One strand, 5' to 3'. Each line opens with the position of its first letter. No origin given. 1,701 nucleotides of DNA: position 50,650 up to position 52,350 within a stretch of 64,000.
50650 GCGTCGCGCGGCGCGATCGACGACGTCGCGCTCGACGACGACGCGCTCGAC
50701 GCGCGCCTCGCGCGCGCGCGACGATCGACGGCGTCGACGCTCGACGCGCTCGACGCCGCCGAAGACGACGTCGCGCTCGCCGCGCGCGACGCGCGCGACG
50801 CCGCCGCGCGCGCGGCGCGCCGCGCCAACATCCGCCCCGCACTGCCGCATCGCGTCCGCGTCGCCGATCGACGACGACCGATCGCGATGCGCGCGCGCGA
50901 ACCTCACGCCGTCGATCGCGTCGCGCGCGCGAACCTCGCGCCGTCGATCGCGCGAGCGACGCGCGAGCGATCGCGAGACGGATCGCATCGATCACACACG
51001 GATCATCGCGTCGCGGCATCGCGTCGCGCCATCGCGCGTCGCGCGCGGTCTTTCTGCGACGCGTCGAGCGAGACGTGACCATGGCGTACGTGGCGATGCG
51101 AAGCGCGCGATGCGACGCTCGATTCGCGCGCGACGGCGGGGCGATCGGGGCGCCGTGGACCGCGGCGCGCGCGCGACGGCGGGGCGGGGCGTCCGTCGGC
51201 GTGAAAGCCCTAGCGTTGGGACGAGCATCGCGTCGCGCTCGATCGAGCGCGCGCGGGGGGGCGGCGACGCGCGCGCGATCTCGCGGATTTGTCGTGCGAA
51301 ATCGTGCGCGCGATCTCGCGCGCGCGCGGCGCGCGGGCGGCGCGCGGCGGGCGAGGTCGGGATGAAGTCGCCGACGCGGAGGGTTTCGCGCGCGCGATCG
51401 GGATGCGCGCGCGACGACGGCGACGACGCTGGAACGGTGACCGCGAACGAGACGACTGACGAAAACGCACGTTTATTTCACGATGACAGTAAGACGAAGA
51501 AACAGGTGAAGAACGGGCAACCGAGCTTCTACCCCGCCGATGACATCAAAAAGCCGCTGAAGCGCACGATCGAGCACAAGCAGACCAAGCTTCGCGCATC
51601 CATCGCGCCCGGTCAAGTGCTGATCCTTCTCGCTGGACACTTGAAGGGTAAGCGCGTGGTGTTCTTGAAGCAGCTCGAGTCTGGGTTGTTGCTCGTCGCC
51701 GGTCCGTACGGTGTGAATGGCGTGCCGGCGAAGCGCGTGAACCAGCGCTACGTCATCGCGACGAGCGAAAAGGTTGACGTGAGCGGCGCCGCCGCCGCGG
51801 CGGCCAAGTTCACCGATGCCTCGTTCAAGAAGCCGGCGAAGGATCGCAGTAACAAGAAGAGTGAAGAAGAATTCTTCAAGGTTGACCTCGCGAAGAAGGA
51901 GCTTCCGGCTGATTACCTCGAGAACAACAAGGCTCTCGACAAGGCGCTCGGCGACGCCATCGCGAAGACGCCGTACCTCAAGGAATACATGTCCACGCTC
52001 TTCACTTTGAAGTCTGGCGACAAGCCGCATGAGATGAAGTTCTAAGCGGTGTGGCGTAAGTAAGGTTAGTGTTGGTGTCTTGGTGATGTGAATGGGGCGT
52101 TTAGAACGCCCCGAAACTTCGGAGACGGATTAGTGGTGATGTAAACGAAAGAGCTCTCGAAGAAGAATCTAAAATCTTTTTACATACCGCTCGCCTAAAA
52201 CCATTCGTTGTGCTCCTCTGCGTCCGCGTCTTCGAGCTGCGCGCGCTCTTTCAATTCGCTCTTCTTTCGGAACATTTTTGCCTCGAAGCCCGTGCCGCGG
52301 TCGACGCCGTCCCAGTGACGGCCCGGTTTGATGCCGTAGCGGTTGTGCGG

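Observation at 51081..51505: Ribosomal protein L6e probably starts with a 5-nt micro-exon (ATGGC) followed by a ~400-nt GC-rich intron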

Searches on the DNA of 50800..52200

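Call 26: search_rna_families(source=window, start=50800, end=52200, threshold=evalue, max_evalue=1)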
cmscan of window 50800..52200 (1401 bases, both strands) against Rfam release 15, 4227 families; matches with E-value up to 1: 2.
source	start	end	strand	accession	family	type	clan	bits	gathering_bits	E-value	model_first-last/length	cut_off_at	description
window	51256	51328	+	RF03819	mir-Ro6-3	Gene; miRNA;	-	24.3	79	0.39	1-72/72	no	mir-Ro6-3 microRNA precursor family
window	50972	51061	+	RF02786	snoTBR2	Gene; snRNA; snoRNA; CD-box;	-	22.5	62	0.18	1-109/109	no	Small nucleolar RNA TBR2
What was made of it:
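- On Intron-hosted snoRNA or other described RNA family: Best hits are 24.3 bits (threshold 79) and 22.5 bits (threshold 62) (call 26).
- No Rfam family comes near its threshold; the best hits are 24 bits against 79 needed and 22 against 62 (call 26).
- Tried and rejected: An Rfam search of 50800-52200 at E <= 1 gave only two sub-threshold chance hits (call 26).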

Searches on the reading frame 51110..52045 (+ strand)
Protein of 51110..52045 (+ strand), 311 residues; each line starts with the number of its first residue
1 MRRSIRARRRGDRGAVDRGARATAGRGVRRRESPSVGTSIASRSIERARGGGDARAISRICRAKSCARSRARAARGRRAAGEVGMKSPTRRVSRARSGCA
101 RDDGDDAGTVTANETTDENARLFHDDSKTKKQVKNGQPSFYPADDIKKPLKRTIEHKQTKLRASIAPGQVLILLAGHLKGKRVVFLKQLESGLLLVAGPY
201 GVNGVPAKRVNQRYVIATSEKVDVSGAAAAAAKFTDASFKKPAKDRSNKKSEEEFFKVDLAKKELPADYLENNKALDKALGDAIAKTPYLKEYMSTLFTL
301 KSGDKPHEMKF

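Call 3: search_protein_families(library=pfam, proteins=[window:51110-52045:+], max_evalue=0.01)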
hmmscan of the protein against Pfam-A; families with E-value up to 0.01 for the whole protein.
window:51110-52045:+ (311 aa): 1 family
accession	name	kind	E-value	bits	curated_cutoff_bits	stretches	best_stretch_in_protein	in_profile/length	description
PF01159.24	Ribosomal_L6e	-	3.1e-33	115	21.4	1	202-311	1-111/111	Ribosomal protein L6e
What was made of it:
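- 51490..52045 (+): Exon 2 coding sequence, from the third base of codon 2 to the stop TAA (52043-52045). With exon 1 it gives a 186-aa eL6. Pfam Ribosomal_L6e E = 3e-33 (call 3).
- On Ribosomal protein eL6 (Pfam PF01159 Ribosomal_L6e): E = 3.1e-33, 115 bits against a cut-off of 21.4, profile positions 1-111 of 111 (call 3).
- Checked: Pfam Ribosomal_L6e matches the ORF with E = 3e-33 (call 3).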
